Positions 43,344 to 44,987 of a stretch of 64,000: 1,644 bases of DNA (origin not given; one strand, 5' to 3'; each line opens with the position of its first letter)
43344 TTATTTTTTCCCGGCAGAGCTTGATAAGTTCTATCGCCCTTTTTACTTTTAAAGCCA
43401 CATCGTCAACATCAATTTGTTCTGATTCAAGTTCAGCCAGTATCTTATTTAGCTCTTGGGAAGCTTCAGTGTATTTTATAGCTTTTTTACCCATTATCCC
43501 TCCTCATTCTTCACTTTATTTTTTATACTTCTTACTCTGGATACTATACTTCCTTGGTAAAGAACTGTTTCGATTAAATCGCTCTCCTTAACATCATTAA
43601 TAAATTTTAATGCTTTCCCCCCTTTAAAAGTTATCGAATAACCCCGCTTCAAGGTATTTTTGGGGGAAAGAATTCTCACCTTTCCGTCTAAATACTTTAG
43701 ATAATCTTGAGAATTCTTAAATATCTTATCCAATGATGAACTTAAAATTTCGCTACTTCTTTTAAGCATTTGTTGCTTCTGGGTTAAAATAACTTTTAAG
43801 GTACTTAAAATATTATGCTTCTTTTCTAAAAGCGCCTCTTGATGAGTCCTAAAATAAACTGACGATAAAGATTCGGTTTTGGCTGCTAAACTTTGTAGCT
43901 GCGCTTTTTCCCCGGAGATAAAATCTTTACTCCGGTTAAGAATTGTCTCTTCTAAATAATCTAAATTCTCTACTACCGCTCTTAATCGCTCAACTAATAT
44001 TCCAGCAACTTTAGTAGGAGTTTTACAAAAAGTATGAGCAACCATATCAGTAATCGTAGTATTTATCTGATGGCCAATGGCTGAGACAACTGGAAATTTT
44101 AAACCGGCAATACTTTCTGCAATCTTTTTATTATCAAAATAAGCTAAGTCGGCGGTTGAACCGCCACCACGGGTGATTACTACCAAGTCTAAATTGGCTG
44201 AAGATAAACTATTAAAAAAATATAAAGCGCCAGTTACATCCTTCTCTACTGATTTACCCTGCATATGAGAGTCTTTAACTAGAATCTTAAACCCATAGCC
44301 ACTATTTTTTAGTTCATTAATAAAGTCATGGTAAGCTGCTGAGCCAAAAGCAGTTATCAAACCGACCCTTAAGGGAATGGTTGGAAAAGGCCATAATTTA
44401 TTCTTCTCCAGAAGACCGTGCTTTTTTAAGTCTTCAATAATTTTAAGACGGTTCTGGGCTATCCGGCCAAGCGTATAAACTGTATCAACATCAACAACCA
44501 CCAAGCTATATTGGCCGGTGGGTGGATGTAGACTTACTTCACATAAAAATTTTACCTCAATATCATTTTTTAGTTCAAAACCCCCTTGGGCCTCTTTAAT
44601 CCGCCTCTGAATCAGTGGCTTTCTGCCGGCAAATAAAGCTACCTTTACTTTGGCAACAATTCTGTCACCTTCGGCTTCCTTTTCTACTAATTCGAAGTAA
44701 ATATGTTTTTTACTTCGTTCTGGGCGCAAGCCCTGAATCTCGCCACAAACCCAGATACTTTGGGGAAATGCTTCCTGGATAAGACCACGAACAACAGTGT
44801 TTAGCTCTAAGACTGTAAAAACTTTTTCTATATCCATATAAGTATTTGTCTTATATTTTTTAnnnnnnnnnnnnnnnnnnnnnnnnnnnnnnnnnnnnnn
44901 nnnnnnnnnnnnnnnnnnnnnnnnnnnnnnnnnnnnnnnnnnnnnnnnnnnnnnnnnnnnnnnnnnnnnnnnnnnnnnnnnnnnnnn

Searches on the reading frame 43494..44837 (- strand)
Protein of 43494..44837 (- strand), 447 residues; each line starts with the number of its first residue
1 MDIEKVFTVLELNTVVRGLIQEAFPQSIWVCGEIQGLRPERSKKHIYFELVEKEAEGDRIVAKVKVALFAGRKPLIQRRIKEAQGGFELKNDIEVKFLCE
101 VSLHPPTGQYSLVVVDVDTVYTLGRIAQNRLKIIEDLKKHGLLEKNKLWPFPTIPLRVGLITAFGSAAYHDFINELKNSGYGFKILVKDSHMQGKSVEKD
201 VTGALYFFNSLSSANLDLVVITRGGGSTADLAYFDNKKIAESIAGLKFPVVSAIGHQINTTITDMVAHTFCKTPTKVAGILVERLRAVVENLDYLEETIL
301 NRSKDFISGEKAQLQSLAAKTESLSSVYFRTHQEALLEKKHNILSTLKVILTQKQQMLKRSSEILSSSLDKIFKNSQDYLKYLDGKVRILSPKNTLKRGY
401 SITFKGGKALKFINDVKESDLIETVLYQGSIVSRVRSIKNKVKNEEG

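Call 59: search_protein_families(library=pfam, proteins=[window:43494-44837:-], max_evalue=0.00001)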
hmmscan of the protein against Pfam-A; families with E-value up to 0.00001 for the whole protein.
window:43494-44837:- (447 aa): 2 families
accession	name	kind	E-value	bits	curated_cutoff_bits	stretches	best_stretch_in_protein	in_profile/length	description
PF02601.20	Exonuc_VII_L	-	1.8e-61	208.8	35.9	1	142-432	1-313/315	Exonuclease VII, large subunit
PF13742.12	tRNA_anti_2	-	3.9e-17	62.7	27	1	7-117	1-94/95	OB-fold nucleic acid binding domain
